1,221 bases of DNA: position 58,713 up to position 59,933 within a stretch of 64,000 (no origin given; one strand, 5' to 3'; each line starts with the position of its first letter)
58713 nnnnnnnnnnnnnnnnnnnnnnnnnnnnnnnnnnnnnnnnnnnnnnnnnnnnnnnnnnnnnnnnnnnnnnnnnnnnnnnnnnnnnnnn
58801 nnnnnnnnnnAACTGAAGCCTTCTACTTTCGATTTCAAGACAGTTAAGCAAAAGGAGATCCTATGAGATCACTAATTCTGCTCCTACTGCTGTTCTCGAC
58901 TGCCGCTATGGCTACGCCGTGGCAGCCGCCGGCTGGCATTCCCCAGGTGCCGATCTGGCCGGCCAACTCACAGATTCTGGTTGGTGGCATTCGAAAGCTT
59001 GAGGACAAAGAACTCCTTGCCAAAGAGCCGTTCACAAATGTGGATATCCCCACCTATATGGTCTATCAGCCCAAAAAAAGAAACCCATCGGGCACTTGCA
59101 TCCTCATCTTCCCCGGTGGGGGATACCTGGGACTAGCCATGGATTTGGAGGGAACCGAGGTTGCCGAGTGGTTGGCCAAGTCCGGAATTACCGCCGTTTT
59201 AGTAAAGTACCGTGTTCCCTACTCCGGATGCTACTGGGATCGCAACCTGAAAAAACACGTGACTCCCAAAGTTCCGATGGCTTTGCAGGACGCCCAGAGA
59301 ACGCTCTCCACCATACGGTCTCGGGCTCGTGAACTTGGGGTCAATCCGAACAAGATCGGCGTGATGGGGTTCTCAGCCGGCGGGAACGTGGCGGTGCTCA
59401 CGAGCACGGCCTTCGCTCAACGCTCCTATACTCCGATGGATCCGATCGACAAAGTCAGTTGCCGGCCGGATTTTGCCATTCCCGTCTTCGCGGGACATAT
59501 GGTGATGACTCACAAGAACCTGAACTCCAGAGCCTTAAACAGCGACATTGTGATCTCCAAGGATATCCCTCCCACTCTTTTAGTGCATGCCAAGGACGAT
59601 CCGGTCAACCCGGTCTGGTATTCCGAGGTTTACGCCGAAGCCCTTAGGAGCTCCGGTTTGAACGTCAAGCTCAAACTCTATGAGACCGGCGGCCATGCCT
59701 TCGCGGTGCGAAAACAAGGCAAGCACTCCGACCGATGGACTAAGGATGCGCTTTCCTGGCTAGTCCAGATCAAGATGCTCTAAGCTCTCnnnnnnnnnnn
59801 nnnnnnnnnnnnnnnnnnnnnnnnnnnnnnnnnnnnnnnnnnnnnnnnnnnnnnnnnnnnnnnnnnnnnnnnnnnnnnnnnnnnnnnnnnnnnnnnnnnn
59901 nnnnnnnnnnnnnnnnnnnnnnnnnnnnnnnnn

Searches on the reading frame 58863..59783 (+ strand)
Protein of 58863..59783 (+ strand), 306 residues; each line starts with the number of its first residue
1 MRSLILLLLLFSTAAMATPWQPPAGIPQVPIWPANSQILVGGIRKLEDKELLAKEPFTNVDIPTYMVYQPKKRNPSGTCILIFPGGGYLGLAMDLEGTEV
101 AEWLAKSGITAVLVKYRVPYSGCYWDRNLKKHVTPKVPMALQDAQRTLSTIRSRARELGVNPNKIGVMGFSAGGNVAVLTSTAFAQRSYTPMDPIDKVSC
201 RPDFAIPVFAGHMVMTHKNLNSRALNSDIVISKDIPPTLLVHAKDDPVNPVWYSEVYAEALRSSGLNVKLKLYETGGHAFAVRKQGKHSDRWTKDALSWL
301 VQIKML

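Call 99: search_protein_families(library=pfam, proteins=[window:58863-59783:+], max_evalue=0.001)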
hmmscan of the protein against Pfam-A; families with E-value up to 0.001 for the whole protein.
window:58863-59783:+ (306 aa): 7 families
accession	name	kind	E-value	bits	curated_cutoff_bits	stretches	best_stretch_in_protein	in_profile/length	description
PF07859.19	Abhydrolase_3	-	1.9e-15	57.6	25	1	136-281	44-209/210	alpha/beta hydrolase fold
PF20434.5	BD-FAE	-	1.8e-13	50.9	26.8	1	67-184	3-110/215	BD-FAE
PF00326.27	Peptidase_S9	-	4.5e-10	39.8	22.6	1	234-302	143-208/213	Prolyl oligopeptidase family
PF01738.24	DLH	-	3.1e-09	37.2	21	1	133-299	70-206/217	Dienelactone hydrolase family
PF02230.22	Abhydrolase_2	-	3e-06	27.7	23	1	148-282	90-203/217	Phospholipase/Carboxylesterase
PF00135.34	COesterase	-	8.9e-05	22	27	1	67-182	90-202/515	Carboxylesterase family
PF12146.15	Hydrolase_4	-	0.00091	19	27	0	237-279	193-233/239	Serine aminopeptidase, S33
